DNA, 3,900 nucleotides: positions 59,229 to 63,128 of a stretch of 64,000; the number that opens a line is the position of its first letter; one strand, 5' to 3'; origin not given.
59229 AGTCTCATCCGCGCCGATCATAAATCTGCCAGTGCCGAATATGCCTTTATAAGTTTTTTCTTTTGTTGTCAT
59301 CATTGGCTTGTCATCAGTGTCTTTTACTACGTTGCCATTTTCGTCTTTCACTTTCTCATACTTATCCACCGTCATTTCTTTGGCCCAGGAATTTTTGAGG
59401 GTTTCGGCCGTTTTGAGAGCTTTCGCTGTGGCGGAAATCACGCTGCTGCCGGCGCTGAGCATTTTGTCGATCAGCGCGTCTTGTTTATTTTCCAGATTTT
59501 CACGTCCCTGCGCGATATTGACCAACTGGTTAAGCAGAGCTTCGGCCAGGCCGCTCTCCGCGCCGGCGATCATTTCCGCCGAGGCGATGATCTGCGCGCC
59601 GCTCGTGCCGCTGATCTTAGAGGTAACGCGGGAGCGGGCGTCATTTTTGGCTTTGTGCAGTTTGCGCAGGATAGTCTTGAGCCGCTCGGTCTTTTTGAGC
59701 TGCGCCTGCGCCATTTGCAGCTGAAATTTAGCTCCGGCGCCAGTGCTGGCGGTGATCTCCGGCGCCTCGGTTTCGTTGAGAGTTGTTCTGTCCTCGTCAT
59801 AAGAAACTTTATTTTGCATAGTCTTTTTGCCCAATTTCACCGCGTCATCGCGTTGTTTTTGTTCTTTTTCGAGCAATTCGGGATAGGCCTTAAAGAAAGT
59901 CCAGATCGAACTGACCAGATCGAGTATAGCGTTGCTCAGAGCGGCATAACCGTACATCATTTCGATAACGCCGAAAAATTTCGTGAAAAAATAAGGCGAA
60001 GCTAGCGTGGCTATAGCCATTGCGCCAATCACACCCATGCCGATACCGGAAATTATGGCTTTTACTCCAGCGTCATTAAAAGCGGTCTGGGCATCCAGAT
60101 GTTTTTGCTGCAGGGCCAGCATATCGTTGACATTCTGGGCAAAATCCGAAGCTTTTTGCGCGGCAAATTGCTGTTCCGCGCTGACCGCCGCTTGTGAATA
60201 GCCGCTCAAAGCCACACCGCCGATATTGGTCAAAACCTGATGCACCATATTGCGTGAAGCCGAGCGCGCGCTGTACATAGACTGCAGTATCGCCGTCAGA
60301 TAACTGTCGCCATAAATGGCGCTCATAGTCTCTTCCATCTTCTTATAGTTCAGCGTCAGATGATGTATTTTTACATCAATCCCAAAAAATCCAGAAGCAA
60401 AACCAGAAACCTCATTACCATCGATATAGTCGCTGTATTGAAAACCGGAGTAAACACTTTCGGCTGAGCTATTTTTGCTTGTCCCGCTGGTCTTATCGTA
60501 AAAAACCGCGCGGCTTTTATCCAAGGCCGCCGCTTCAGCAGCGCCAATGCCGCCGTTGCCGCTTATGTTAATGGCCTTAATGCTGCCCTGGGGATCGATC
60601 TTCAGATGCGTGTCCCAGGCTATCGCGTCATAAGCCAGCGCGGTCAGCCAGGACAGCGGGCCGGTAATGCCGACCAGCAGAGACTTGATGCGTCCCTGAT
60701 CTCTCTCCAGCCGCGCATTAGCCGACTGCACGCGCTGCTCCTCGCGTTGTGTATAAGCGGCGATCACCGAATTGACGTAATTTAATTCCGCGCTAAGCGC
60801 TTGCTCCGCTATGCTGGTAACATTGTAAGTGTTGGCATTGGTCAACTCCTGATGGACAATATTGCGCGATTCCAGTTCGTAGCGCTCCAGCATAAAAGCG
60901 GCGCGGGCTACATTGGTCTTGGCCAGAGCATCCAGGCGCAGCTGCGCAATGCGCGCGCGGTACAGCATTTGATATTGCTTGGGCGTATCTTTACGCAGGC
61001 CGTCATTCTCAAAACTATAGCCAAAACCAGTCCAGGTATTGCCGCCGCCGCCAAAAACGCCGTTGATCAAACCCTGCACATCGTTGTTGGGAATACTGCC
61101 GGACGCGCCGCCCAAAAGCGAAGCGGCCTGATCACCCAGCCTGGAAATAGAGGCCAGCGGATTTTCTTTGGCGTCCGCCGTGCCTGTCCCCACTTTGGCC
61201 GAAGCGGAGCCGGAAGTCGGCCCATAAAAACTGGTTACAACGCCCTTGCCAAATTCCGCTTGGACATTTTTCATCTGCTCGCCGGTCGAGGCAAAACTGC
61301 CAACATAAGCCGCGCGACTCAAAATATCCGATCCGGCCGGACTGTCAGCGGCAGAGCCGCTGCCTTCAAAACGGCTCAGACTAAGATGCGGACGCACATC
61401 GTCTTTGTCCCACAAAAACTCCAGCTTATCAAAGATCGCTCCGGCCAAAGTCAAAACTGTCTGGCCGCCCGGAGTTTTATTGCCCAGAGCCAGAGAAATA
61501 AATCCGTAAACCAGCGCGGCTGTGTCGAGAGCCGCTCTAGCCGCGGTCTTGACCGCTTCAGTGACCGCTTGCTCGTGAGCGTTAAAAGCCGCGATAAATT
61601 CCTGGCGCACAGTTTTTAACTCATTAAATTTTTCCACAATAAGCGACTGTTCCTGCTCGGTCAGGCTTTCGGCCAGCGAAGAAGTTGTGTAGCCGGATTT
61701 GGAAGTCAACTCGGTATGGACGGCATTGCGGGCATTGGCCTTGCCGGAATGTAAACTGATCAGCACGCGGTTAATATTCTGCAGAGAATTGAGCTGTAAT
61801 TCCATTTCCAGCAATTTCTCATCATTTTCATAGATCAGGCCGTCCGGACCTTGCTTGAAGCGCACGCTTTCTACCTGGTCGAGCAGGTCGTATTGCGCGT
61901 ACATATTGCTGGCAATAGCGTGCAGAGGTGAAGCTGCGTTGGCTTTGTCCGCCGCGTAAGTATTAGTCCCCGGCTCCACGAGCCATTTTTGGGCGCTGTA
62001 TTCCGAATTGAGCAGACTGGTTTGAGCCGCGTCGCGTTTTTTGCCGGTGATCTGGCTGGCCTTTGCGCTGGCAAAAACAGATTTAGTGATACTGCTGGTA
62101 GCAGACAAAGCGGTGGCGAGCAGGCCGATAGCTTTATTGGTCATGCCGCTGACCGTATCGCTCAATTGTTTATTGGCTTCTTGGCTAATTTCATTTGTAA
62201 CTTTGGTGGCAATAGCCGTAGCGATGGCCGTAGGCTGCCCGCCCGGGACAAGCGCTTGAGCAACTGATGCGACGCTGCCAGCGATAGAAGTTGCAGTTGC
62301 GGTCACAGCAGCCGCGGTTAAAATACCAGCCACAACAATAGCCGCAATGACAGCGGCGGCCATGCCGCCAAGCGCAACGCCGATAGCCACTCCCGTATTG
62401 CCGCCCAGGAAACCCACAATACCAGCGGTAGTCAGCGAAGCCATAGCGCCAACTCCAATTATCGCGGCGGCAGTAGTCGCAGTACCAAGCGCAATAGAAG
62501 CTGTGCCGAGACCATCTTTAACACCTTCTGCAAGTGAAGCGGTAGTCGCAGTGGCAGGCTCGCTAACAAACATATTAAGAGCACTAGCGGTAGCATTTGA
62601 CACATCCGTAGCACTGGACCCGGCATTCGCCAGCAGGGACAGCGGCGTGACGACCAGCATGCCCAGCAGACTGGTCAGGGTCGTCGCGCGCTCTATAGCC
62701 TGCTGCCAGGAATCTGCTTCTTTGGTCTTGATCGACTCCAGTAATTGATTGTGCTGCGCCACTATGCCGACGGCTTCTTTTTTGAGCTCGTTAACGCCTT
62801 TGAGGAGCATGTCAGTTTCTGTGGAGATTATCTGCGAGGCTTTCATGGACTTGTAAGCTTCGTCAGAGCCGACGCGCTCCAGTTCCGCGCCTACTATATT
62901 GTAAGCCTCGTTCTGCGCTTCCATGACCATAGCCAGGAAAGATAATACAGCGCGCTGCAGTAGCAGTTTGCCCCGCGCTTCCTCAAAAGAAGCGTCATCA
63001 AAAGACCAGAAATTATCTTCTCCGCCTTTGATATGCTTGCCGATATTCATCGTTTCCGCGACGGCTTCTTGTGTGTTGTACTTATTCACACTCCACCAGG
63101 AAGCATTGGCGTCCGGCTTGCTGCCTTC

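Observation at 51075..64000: Giant ORF of more than 4,300 aa with no hallmark of known giant-protein classes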

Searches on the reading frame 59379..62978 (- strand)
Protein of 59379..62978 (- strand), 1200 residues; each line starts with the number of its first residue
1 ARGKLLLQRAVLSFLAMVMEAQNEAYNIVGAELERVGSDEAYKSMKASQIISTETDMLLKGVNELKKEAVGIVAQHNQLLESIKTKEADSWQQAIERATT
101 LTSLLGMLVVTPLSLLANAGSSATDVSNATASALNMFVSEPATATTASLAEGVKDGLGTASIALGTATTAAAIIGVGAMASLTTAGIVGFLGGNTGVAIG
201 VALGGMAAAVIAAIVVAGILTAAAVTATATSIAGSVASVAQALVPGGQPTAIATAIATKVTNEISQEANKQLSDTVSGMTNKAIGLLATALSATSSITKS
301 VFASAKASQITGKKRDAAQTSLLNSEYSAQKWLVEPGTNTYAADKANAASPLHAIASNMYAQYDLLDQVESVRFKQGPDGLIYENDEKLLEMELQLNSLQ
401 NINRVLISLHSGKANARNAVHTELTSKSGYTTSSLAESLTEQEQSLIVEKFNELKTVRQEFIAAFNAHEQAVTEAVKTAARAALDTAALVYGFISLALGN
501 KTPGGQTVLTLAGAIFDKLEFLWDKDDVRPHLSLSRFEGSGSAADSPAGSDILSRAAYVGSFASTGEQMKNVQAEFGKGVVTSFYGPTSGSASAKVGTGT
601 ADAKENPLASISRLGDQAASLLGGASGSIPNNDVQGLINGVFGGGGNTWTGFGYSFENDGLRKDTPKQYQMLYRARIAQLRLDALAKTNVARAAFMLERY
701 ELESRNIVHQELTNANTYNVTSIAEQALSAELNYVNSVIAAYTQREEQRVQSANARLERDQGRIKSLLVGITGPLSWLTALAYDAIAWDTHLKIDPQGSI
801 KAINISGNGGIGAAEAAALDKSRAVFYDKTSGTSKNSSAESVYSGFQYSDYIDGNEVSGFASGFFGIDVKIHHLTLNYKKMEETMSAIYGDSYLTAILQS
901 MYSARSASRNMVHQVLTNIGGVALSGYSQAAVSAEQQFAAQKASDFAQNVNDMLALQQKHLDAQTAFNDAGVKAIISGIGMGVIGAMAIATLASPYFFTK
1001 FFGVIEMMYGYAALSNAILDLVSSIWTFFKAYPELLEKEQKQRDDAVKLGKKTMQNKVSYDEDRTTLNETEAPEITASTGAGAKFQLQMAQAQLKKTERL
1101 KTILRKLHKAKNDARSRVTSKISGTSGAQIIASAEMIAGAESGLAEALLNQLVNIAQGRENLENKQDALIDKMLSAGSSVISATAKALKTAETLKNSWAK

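Call 72: predict_structure(alignment_id=A6)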
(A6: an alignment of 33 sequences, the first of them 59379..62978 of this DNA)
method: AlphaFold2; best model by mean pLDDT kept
length: 1200 residues; sequences in the alignment: 33
mean_pLDDT: 62.1   pTM: 0.62
mean pLDDT of the five models: 62.1, 60.7, 59.4, 57.0, 53.5
residues with pLDDT >= 90: 7; 70-90: 484; 50-70: 368; < 50: 341
segments of 3 or more residues with pLDDT < 50: 111-121, 130-224, 247-249, 538-573, 575-662, 792-840, 860-865, 994-1001, 1061-1077, 1183-1200
pLDDT, mean of each block of 10 residues (from residue 1): 64 71 71 56 58 70 74 74 75 67 55 47 50 43 34 35 33 31 33 40 44 47 51 60 54 67 67 57 60 74 83 88 89 86 79 81 88 76 76 84 82 78 73 72 85 88 87 82 74 62 61 73 64 49 39 38 39 42 28 29 37 42 38 42 33 36 56 72 77 78 80 72 77 80 78 76 71 62 63 40 35 43 42 40 58 61 53 75 81 77 75 74 67 84 84 75 69 62 53 48 54 61 69 72 69 60 44 47 66 72 74 72 66 67 76 72 67 56 47 37
secondary structure, 60 per line:
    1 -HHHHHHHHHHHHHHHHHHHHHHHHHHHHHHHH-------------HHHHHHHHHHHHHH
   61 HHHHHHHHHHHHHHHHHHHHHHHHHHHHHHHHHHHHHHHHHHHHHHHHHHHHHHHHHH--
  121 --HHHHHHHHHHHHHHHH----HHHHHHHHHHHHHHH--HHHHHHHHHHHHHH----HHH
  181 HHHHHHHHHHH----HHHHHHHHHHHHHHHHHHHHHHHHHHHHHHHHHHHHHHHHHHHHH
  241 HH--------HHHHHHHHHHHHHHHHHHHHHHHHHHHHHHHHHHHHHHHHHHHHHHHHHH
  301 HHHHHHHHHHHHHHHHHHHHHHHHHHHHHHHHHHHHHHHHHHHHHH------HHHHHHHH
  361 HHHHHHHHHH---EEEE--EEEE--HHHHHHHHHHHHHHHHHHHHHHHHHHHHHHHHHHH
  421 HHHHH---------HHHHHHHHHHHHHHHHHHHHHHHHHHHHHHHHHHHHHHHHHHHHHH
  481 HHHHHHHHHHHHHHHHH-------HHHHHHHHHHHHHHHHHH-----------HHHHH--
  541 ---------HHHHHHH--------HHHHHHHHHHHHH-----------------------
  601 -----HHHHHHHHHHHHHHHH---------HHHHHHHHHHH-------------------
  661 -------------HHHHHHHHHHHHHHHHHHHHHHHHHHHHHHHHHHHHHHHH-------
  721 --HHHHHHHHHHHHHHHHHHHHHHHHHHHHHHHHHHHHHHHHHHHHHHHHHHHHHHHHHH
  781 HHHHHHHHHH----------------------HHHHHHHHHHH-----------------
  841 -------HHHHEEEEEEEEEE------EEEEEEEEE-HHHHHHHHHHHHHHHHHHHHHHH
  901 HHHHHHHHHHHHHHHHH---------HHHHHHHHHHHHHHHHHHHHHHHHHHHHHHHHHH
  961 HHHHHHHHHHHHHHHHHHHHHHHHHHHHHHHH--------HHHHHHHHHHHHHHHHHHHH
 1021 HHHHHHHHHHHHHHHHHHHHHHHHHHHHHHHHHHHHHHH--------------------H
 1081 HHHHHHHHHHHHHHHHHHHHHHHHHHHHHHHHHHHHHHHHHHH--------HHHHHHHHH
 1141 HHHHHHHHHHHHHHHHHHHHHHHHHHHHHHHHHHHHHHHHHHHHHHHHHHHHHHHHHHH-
elements in order (helices of 4 or more, strands of 3 or more residues): H2-33 H47-118 H123-138 H143-157 H160-173 H178-191 H196-242 H251-346 H353-370 E374-377 E380-383 H386-425 H435-497 H505-522 H534-538 H550-556 H565-577 H606-621 H631-641 H674-713 H723-790 H813-823 H848-851 E852-861 E868-876 H878-917 H927-992 H1001-1059 H1080-1123 H1132-1199

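Call 74: fold_search(model_id=the predicted structure, library=pdb)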
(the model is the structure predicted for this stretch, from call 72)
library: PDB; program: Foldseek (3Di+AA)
matches with E <= 10: 135; with E <= 0.001: 0
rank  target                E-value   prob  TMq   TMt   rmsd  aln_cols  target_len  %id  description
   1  7shn_B                7.1e-01  0.14  0.07  0.12  28.2       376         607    9  Cryo-EM structure of oleoyl-CoA-bound human peroxisomal fatty acid transporter ABCD1 (released 2021-11-03)
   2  6h2f_C                1.2e+00  0.20  0.09  0.23  24.1       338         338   13  Structure of the pre-pore AhlB of the tripartite alpha-pore forming toxin, AHL, from Aeromonas hydrophila. (released 2019-07-10)
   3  3haj_A                1.3e+00  0.09  0.05  0.18  37.6       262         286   10  Crystal structure of human PACSIN2 F-BAR domain (p212121 lattice) (released 2009-06-16)
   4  3qwe                  1.6e+00  0.10  0.06  0.22  37.9       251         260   11  Crystal structure of the N-terminal domain of the GEM interacting protein (released 2011-03-23)
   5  7shn_A                1.6e+00  0.09  0.07  0.11  28.5       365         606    8  Cryo-EM structure of oleoyl-CoA-bound human peroxisomal fatty acid transporter ABCD1 (released 2021-11-03)
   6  2x3x_B                1.8e+00  0.11  0.06  0.22  36.7       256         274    7  structure of mouse syndapin I (crystal form 1) (released 2010-04-07)
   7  3lll_A                1.8e+00  0.10  0.06  0.21  37.1       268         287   11  Crystal structure of mouse pacsin2 F-BAR domain (released 2010-05-26)
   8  3o1j_A                1.9e+00  0.16  0.09  0.27  25.3       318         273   10  Crystal Structure of the TorS sensor domain - TorT complex in the absence of isopropanol (released 2011-12-21)
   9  3plt_A                2.1e+00  0.12  0.06  0.26  27.3       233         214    9  Crystal structure of Lsp1 from Saccharomyces cerevisiae (released 2011-06-22)
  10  3q0k_A                2.1e+00  0.06  0.06  0.18  36.1       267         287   12  Crystal structure of Human PACSIN 2 F-BAR (released 2012-02-15)
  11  7rr9_A                2.1e+00  0.05  0.05  0.10  29.4       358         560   11  Cryo-EM Structure of Nanodisc reconstituted ABCD1 in nucleotide bound outward open conformation (released 2022-01-19)
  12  3syv_F                2.3e+00  0.10  0.06  0.23  36.5       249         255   12  Crystal structure of mPACSIN 3 F-BAR domain mutant (released 2012-05-16)
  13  8sb9                  2.3e+00  0.02  0.07  0.07  47.1      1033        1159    9  CryoEM structure of P-Glycoprotein in inward facing 1 state under continuous turnover conditions with vinblastine (released 2025-04-23)
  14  4wid_B                2.4e+00  0.06  0.07  0.17  46.9       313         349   10  Crystal structure of the immediate-early 1 protein (IE1) at 2.31 angstrom (tetragonal form after crystal dehydration) (released 2014-10-29)
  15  4wpe                  2.5e+00  0.06  0.05  0.19  39.8       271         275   11  Crystal Structure of Hof1p F-BAR domain (released 2014-12-24)
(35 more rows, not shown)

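Call 98: fold_search(model_id=the predicted structure, library=viral)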
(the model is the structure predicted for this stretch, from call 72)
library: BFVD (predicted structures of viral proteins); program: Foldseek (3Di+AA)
matches with E <= 10: 155; with E <= 0.001: 0
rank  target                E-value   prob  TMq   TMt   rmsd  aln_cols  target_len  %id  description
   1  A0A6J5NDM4            3.8e-02  0.21  0.08  0.11  55.5       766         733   10  Uncharacterized protein [uncultured Caudovirales phage]
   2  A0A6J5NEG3            6.7e-02  0.07  0.07  0.06  49.4      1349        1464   12  Phage tail tape measure protein [uncultured Caudovirales phage]
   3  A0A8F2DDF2            8.3e-02  0.10  0.09  0.08  47.2      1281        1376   11  (no name in the UniProt tables at hand)
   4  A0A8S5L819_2          8.7e-02  0.11  0.08  0.08  73.6      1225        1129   11  Minor tail protein [Siphoviridae sp. ctDmQ3]
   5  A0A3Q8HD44            1.9e-01  0.08  0.09  0.09  47.6      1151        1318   10  (no name in the UniProt tables at hand)
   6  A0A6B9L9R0            2.7e-01  0.08  0.09  0.10  46.0      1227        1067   11  Tail tape measure protein [Flavobacterium phage vB_FspS_hattifnatt9-1]
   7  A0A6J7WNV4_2          2.8e-01  0.08  0.07  0.08  38.8       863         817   10  Bacteriophage lambda, GpH, tail tape measure, C-terminal [uncultured Caudovirales phage]
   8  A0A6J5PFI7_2          4.2e-01  0.05  0.06  0.07  51.7       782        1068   13  Large polyvalent protein associated domain-containing protein [uncultured Caudovirales phage]
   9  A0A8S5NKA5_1          6.3e-01  0.04  0.06  0.09  43.5       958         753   11  Tail tape measure [Siphoviridae sp. ctK0l2]
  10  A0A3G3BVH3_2          7.1e-01  0.05  0.09  0.08  59.2      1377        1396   12  Tail tape measure protein [Bacillus phage vB_BcoS-136]
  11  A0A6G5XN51            7.8e-01  0.04  0.08  0.08  52.3      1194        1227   13  (no name in the UniProt tables at hand)
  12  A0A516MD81            9.3e-01  0.05  0.06  0.10  42.9       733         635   12  (no name in the UniProt tables at hand)
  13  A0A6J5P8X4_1          9.3e-01  0.03  0.07  0.08  56.8      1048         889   10  Tape measure protein [uncultured Caudovirales phage]
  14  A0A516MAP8            9.7e-01  0.08  0.06  0.13  33.2       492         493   12  (no name in the UniProt tables at hand)
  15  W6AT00                9.7e-01  0.03  0.07  0.06  52.2      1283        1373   12  (no name in the UniProt tables at hand)
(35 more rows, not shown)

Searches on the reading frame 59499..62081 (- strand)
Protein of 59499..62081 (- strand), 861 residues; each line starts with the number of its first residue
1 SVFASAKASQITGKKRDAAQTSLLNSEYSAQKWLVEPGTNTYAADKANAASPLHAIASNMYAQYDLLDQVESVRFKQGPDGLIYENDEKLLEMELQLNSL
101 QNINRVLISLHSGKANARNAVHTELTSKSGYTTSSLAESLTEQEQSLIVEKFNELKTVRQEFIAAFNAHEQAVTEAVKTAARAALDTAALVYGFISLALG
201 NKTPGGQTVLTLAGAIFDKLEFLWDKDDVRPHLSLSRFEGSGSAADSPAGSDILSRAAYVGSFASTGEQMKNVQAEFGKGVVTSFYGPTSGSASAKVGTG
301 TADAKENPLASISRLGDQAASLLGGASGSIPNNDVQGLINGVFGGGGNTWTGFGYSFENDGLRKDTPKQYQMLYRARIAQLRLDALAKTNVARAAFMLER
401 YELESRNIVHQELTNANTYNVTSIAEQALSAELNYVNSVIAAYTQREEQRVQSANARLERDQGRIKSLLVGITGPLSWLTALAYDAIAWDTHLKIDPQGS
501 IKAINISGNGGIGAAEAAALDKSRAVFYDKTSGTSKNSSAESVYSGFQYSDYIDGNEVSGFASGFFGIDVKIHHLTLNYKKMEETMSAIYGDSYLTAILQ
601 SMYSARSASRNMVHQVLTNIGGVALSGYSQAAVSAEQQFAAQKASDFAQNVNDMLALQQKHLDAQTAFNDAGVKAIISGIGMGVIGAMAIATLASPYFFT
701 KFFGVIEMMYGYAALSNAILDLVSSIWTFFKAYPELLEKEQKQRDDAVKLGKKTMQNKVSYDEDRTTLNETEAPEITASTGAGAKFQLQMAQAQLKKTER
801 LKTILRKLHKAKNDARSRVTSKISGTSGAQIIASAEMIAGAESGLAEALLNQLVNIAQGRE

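Call 32: find_homologous_proteins(query=A3, max_evalue=0.001)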
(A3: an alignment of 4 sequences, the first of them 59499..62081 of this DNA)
Query A3 (4 sequences) (861 aa, profile of the alignment): 1 proteins with E <= 0.001 among 8000 candidates.
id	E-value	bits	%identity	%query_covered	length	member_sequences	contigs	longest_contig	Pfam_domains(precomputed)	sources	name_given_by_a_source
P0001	0.0e+0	1304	42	55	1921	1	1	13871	-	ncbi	ncbi:hypothetical protein NO2_1155, partial [Candidatus Termititenax persephonae]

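Call 117: search_dna_similar(query=window:59499-62081:-, collection=phages, mode=protein, max_evalue=0.001, max_rows=10)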
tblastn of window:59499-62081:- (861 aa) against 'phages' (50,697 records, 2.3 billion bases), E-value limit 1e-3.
No match.

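Call 118: search_dna_similar(query=window:59499-62081:-, collection=plasmids, mode=protein, max_evalue=0.001, max_rows=10)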
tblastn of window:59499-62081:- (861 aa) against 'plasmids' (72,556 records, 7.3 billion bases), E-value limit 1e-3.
No match.
